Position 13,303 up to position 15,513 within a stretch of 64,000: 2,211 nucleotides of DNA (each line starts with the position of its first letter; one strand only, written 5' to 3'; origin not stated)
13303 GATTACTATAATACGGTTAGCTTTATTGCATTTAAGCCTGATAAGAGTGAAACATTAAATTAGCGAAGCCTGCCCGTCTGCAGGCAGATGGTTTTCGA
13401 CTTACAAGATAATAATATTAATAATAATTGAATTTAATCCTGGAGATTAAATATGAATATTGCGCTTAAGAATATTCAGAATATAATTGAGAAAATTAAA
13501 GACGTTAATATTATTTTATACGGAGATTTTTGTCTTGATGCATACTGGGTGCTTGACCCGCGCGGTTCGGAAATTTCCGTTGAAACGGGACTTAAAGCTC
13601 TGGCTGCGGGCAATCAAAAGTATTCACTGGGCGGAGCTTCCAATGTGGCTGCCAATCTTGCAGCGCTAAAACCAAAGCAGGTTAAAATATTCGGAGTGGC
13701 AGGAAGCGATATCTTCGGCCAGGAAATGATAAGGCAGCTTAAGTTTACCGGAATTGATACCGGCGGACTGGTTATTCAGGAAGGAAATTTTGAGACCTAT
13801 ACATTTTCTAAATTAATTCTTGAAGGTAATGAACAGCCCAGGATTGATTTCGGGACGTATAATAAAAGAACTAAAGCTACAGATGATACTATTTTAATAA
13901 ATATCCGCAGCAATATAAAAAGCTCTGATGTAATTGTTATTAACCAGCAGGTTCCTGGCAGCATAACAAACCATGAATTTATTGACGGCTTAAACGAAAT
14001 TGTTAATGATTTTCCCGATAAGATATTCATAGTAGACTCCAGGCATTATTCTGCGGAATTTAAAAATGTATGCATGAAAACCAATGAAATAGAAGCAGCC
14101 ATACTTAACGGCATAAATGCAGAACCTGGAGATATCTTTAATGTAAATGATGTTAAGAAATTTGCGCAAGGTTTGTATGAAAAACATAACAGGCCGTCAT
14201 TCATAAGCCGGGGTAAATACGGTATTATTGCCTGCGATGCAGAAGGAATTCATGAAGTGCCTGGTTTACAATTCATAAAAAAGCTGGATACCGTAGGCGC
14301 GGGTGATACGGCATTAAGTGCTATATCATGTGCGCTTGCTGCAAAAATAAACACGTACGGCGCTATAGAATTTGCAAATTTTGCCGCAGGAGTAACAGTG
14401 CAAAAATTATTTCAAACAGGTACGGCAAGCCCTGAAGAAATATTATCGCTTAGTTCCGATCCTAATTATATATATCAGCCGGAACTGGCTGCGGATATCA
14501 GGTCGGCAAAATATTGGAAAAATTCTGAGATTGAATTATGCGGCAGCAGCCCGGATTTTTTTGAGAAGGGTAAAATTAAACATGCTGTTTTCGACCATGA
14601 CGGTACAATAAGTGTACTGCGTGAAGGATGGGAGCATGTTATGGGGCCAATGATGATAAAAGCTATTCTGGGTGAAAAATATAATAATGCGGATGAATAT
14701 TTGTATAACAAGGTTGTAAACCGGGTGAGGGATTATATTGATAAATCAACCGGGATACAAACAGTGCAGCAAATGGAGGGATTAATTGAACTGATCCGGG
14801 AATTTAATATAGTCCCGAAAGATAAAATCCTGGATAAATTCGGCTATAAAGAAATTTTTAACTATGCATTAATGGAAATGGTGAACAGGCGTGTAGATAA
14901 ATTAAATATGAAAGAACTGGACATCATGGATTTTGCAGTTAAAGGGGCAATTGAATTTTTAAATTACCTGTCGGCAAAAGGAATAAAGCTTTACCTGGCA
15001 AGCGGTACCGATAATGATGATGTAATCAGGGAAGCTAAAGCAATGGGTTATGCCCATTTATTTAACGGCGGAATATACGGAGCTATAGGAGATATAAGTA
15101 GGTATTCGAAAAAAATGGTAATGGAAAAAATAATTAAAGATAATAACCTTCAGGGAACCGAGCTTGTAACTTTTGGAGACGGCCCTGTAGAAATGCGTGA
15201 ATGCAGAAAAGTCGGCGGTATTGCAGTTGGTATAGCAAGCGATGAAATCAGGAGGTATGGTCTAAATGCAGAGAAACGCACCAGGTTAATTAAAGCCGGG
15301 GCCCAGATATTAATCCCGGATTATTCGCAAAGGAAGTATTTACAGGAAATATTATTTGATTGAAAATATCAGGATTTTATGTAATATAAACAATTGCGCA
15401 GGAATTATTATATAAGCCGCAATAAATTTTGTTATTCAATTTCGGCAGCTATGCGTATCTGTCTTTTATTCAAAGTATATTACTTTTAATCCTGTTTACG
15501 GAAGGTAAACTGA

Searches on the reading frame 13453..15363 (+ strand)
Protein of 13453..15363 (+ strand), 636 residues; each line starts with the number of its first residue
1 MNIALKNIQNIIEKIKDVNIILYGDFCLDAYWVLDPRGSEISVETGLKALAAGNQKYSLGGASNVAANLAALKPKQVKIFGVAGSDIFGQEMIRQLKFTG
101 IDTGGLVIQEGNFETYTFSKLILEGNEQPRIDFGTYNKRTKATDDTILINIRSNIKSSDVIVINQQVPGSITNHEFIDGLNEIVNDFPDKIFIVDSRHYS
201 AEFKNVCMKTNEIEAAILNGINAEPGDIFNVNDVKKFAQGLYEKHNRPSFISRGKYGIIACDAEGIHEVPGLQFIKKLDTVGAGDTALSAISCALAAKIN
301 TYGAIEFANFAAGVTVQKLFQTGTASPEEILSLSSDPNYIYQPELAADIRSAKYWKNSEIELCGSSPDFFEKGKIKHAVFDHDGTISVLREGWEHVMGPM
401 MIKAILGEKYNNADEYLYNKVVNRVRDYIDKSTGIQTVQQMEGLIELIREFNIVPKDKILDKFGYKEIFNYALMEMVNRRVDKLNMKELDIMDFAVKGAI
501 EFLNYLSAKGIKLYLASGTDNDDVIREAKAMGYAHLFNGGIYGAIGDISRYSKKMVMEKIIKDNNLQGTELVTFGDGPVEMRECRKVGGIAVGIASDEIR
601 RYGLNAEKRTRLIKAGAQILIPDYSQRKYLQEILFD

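Call 6: search_protein_families(library=pfam, proteins=[window:13453-15363:+])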
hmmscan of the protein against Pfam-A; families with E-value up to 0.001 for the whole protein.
window:13453-15363:+ (636 aa): 3 families
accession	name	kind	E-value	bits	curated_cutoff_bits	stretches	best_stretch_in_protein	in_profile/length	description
PF00294.29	PfkB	-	1e-22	81.3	25.8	1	52-318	28-292/302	pfkB family carbohydrate kinase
PF00702.32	Hydrolase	-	1.3e-09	39.1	26.4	1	375-586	1-189/191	haloacid dehalogenase-like hydrolase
PF13419.12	HAD_2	-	9.2e-07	29.6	23.8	1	455-588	44-172/178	Haloacid dehalogenase-like hydrolase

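Call 11: search_protein_families(library=ncbifam, proteins=[window:13453-15363:+], max_evalue=0.001)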
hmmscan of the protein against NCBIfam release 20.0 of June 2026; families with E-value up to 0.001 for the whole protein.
window:13453-15363:+ (636 aa): 16 families
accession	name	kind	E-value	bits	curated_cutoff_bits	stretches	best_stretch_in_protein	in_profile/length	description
TIGR02198.1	rfaE_dom_I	equivalog_domain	8.7e-35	120.3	345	1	12-330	2-310/315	D-glycero-beta-D-manno-heptose-7-phosphate kinase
NF008454.0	PRK11316.1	equivalog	1.3e-22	80.1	521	1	11-330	4-308/475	bifunctional D-glycero-beta-D-manno-heptose-7-phosphate kinase/D-glycero-beta-D-manno-heptose 1-phosphate adenylyltransferase HldE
TIGR02152.1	D_ribokin_bact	equivalog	3e-18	66.2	299.65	1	54-319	29-284/298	ribokinase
NF008353.0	PRK11142.1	equivalog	2.3e-12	47.1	341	1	58-318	37-286/307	ribokinase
TIGR03168.1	1-PFK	subfamily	2.2e-11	43.2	216.4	1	64-332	40-297/305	hexose kinase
TIGR03828.1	pfkB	equivalog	2.6e-10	39.8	292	1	145-332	115-297/305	1-phosphofructokinase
TIGR04382.1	myo_inos_iolC_N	equivalog_domain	2.5e-07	30.3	300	1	57-319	31-293/309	5-dehydro-2-deoxygluconokinase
NF007355.0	PRK09850.1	equivalog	9.4e-07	28.2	540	1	53-325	33-293/313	pseudouridine kinase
NF007321.0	PRK09813.1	equivalog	9.7e-07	28.5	247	0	54-113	19-77/261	fructoselysine 6-kinase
NF053626.1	RibKinHalex1628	equivalog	1.2e-05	25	330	0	60-112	39-90/293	ATP-dependent ribose-1-phosphate kinase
NF006957.1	PRK09434.1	equivalog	3.3e-05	23.6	450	0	231-300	196-265/302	fructokinase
TIGR01422.2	phosphonatase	equivalog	0.00014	21.3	220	1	473-596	77-201/251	phosphonoacetaldehyde hydrolase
NF007632.0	PRK10294.1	equivalog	0.00023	20.5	353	1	153-307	126-278/310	6-phosphofructokinase II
NF007068.0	PRK09513.1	equivalog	0.00064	19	432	1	124-316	99-286/312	1-phosphofructokinase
NF041134.1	R1P_kin_Thcocales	equivalog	0.00069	19.1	500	0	52-111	29-88/291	ADP-dependent ribose-1-phosphate kinase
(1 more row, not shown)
